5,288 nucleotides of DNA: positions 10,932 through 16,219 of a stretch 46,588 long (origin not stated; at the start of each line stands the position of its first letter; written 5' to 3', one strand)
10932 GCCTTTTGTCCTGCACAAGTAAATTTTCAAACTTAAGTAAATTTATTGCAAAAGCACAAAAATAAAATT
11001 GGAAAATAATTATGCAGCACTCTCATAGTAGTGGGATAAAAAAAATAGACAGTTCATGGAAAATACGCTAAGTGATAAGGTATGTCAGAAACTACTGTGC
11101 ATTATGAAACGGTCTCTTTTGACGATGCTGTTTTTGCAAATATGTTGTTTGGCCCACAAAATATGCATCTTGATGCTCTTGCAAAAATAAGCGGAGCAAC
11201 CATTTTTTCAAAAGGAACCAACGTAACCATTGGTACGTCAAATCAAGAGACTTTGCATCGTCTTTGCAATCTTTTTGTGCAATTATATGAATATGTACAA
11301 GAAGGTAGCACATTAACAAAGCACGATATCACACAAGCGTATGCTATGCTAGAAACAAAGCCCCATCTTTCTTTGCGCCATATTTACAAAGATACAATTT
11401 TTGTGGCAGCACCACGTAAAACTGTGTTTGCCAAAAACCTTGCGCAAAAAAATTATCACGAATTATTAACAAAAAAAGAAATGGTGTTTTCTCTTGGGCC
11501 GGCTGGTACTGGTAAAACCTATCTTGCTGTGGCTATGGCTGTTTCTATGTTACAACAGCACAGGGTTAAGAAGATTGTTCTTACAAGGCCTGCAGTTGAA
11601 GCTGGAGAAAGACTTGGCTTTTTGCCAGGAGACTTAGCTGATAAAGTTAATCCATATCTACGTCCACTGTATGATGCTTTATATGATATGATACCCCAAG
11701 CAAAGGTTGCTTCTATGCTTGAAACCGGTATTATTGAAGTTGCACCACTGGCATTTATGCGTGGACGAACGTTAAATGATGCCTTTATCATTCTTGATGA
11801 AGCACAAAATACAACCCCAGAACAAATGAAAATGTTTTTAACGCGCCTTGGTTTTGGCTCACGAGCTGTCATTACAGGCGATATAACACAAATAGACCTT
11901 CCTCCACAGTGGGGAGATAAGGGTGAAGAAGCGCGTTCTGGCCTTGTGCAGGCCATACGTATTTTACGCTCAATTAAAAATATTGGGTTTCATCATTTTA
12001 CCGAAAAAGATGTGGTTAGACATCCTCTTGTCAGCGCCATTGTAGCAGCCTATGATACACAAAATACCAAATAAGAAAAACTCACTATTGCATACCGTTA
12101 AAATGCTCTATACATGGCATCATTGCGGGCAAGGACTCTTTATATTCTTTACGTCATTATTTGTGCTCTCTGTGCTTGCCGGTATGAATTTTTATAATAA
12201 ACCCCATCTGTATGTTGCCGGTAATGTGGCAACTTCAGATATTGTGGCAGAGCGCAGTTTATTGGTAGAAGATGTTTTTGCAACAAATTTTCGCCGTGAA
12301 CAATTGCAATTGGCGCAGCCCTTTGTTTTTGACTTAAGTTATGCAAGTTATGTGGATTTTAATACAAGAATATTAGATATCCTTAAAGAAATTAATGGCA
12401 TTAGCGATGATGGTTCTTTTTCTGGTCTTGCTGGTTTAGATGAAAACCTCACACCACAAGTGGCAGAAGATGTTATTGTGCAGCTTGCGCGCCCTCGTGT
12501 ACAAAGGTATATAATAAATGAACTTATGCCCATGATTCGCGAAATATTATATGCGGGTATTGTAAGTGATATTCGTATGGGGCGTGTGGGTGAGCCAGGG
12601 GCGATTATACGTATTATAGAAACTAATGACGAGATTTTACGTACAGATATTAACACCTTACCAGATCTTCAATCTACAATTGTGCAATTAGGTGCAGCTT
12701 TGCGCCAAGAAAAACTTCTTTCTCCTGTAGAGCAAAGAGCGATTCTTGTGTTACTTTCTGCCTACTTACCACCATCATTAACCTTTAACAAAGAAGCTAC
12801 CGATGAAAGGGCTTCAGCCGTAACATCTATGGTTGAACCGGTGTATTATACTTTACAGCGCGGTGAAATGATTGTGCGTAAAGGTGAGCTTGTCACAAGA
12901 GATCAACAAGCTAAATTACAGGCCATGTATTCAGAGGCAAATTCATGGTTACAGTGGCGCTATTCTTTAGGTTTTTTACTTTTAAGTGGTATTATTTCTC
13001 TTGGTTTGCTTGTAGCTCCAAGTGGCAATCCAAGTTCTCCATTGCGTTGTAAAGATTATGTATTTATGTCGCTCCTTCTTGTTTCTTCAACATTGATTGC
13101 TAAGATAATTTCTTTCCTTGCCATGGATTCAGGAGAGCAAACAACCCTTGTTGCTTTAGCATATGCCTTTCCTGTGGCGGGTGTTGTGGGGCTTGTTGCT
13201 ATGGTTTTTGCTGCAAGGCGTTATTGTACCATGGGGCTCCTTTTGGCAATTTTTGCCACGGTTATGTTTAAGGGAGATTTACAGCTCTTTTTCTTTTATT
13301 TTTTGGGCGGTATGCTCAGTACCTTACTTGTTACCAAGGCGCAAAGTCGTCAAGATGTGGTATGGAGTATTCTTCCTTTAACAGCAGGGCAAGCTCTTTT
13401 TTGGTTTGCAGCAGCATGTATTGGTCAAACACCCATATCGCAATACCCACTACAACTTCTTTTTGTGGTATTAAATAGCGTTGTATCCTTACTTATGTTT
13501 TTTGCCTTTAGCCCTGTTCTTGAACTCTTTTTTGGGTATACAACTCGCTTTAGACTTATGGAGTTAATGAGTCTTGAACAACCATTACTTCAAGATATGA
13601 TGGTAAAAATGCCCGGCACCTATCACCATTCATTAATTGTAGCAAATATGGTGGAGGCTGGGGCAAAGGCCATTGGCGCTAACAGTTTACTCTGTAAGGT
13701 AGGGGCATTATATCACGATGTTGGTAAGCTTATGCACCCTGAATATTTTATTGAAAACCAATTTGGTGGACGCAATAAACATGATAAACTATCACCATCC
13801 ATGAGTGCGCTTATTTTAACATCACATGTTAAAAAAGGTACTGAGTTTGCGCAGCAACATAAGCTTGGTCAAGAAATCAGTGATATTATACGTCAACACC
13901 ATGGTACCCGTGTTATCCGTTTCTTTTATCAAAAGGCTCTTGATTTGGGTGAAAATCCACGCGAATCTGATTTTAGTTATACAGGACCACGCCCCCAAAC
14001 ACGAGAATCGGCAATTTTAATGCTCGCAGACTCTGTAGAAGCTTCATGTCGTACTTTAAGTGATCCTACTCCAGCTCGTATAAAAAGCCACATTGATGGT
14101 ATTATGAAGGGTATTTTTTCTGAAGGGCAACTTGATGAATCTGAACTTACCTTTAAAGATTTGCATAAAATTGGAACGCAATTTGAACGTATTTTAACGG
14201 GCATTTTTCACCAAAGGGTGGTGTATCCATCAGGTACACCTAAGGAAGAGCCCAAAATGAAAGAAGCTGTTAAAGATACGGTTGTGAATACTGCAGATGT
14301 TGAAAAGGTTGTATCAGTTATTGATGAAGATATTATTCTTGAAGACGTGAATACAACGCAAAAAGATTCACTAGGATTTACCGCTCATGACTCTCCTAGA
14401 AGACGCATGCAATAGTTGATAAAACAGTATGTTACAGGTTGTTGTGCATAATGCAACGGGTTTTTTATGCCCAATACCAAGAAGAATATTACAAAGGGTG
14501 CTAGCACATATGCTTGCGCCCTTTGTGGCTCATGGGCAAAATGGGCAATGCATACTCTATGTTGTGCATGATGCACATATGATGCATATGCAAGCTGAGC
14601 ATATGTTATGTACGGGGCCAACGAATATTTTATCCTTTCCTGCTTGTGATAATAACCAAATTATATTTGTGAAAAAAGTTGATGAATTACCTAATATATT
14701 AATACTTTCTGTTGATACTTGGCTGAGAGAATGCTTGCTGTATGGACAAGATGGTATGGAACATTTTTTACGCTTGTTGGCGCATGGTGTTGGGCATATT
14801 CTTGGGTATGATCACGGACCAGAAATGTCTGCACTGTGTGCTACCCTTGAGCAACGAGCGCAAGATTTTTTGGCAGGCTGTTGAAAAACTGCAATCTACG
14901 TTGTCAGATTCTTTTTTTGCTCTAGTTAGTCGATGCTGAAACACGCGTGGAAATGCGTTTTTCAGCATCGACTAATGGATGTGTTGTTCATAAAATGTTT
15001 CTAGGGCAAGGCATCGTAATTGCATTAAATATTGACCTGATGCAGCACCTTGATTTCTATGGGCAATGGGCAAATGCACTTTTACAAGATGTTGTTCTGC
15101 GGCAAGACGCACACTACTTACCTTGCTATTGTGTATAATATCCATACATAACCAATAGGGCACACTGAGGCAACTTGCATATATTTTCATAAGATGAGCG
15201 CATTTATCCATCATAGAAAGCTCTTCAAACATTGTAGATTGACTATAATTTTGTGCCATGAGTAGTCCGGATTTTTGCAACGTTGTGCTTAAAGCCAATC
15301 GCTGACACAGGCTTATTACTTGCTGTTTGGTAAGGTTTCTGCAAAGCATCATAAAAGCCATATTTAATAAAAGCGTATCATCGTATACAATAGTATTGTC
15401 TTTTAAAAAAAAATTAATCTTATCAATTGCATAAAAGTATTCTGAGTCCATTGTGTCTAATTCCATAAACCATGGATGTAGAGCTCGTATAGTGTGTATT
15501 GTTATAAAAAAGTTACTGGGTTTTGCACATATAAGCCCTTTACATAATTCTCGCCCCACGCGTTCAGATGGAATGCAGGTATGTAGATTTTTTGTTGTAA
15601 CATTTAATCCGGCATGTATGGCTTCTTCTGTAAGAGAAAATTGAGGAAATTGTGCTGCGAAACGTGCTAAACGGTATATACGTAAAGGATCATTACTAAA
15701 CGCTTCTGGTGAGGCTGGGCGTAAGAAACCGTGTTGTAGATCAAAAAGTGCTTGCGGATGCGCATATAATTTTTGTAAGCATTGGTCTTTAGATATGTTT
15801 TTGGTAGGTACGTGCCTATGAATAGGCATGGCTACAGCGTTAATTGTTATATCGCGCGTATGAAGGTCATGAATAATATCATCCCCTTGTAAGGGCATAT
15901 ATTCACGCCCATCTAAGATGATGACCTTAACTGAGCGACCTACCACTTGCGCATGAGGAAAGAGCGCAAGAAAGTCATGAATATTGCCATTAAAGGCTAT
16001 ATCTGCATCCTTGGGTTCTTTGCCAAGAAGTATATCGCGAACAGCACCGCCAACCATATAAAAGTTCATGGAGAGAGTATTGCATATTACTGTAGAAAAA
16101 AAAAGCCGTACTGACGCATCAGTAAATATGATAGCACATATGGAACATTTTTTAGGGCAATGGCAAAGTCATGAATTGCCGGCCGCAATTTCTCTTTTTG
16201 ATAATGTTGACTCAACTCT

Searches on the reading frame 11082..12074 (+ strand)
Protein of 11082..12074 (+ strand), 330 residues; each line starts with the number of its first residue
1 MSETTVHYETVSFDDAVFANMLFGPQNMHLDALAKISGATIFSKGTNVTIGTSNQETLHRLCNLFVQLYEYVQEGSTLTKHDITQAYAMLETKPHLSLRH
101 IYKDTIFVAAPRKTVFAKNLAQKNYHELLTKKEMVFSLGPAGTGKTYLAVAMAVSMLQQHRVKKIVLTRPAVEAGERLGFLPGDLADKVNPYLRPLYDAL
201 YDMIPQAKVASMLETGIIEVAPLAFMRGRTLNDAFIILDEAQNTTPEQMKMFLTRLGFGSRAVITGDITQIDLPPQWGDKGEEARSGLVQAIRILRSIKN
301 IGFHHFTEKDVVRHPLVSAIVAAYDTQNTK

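Call 95: search_protein_families(library=pfam, proteins=[window:11082-12074:+], max_evalue=0.0001)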
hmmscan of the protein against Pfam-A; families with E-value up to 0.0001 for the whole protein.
window:11082-12074:+ (330 aa): 4 families
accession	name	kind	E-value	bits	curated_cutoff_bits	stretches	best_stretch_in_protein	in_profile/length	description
PF02562.22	PhoH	-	8.4e-93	310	27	1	115-325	2-205/205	PhoH-like protein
PF13245.12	AAA_19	-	7.5e-07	29.8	25.1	1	129-271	8-129/134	AAA domain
PF13604.12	AAA_30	-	7.3e-06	26.3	27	1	123-271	7-128/191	AAA domain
PF01695.23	IstB_IS21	-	9.7e-05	22.4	24.1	0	128-158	88-118/238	IstB-like ATP binding protein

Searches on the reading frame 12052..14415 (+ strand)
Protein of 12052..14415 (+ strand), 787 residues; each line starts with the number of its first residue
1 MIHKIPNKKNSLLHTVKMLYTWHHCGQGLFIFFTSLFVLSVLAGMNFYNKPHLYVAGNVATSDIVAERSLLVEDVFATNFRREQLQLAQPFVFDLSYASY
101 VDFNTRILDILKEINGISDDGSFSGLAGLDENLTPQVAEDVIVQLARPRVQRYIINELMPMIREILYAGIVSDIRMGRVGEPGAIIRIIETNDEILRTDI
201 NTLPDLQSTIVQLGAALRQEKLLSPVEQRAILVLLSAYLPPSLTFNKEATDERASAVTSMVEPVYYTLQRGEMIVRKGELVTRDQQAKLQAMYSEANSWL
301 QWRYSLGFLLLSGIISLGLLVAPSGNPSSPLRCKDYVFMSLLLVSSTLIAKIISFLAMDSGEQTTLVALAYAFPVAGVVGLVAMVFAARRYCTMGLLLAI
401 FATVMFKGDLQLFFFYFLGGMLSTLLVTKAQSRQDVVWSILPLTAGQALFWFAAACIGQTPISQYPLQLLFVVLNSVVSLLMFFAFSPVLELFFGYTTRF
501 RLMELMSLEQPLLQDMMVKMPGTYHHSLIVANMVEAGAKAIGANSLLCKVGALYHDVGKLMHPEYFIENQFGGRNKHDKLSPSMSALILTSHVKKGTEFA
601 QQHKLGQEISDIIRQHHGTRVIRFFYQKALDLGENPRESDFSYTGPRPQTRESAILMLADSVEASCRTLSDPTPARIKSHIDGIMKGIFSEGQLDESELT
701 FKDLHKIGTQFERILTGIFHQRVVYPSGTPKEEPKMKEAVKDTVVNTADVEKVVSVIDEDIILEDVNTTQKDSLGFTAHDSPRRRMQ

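Call 95: search_protein_families(library=pfam, proteins=[window:12052-14415:+], max_evalue=0.0001)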
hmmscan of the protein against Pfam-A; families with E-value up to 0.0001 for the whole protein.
window:12052-14415:+ (787 aa): 3 families
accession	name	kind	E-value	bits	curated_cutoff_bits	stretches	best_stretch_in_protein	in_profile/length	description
PF07697.16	7TMR-HDED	-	5.2e-30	105.5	27.6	1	56-292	2-220/224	7TM-HD extracellular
PF07698.17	7TM-7TMR_HD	-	1.5e-20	74.4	29.4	1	306-498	6-190/190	7TM receptor with intracellular HD hydrolase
PF01966.28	HD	-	3.4e-16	60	22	1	523-664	1-115/116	HD domain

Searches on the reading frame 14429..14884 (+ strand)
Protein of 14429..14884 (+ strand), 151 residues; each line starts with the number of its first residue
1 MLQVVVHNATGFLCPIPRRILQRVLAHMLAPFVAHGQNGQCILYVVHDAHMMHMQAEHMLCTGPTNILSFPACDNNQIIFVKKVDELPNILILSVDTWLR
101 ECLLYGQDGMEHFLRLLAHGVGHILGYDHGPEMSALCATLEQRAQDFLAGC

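Call 96: search_protein_families(library=ncbifam, proteins=[window:14429-14884:+], max_evalue=0.00001)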
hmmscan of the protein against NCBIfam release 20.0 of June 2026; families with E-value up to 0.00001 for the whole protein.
window:14429-14884:+ (151 aa): 1 family
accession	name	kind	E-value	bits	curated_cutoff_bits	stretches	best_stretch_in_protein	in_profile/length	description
TIGR00043.2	TIGR00043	equivalog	2.3e-14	53.3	45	1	21-132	14-125/146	rRNA maturation RNase YbeY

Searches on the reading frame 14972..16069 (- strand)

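Call 96: search_protein_families(library=ncbifam, proteins=[window:14972-16069:-], max_evalue=0.00001)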
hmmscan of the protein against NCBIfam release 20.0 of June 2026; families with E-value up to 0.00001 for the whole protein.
window:14972-16069:- (365 aa): 9 families
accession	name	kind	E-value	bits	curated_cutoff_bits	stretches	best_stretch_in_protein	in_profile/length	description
NF008137.0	PRK10885.1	equivalog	1.5e-25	89.9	451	1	67-248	86-259/409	multifunctional CCA addition/repair protein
NF009813.0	PRK13298.1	equivalog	2.3e-17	63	606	1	67-266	86-278/417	tRNA CCA-pyrophosphorylase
NF009811.0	PRK13296.1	equivalog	3.1e-17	62.5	469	1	67-272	86-266/360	CCA tRNA nucleotidyltransferase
TIGR02692.1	tRNA_CCA_actino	equivalog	2.2e-16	59.6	438.8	1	62-186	112-225/466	CCA tRNA nucleotidyltransferase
NF009814.0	PRK13299.1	equivalog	2.6e-16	59.7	290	2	65-198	105-223/396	CCA tRNA nucleotidyltransferase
NF009812.0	PRK13297.1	equivalog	2.2e-15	56.7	624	1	67-257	97-261/364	tRNA CCA-pyrophosphorylase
TIGR01942.1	pcnB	subfamily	1.1e-14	54.1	305.65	1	4-50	33-79/425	polynucleotide adenylyltransferase PcnB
NF008634.1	PRK11623.1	equivalog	5e-11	41.8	702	1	3-49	63-109/469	polynucleotide adenylyltransferase PcnB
NF041569.1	A-tRNAntase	equivalog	3.2e-07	29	1440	0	67-282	569-772/880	A-adding tRNA nucleotidyltransferase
